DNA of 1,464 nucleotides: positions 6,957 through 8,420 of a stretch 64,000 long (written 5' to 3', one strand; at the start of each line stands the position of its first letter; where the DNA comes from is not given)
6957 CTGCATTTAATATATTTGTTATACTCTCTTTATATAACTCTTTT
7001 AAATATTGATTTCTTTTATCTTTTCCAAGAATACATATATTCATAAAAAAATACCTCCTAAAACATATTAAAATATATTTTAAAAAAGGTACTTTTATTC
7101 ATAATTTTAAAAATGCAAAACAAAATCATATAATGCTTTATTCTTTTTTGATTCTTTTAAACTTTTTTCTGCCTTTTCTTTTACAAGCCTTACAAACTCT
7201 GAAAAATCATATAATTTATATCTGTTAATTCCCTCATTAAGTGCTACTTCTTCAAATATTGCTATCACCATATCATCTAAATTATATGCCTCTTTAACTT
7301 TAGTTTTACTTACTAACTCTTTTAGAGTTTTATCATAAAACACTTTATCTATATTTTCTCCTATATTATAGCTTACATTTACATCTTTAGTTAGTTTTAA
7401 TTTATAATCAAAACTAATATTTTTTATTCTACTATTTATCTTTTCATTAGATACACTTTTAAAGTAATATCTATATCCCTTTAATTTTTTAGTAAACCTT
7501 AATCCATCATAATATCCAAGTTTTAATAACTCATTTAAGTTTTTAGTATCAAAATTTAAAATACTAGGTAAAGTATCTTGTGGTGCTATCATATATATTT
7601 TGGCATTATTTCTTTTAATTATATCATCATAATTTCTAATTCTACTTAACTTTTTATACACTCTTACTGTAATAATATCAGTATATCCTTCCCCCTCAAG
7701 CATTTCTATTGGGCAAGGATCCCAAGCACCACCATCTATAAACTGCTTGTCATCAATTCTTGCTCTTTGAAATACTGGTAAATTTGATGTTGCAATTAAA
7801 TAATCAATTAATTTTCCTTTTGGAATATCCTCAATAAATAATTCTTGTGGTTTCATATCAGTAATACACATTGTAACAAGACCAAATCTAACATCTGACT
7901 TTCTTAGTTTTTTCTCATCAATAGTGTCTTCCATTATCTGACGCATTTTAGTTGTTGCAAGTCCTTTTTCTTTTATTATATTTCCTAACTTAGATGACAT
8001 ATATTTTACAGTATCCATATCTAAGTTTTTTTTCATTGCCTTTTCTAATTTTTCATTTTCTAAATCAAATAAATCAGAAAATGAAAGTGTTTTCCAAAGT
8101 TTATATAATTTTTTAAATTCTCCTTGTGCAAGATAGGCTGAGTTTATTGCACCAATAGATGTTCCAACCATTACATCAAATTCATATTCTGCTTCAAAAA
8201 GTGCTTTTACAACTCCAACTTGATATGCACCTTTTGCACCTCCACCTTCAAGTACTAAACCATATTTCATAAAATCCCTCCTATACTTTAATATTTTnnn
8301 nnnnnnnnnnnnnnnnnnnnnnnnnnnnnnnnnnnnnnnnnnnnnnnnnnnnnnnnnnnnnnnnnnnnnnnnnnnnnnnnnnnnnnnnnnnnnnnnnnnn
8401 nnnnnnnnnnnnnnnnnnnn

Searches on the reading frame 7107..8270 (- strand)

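Call 60: search_protein_families(library=pfam, proteins=[window:7107-8270:-], max_evalue=0.0001)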
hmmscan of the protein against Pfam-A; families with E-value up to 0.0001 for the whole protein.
window:7107-8270:- (387 aa): 1 family
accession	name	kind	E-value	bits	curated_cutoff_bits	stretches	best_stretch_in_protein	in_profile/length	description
PF01734.28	Patatin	-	4.7e-30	105.7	27.7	1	5-191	1-190/191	Patatin-like phospholipase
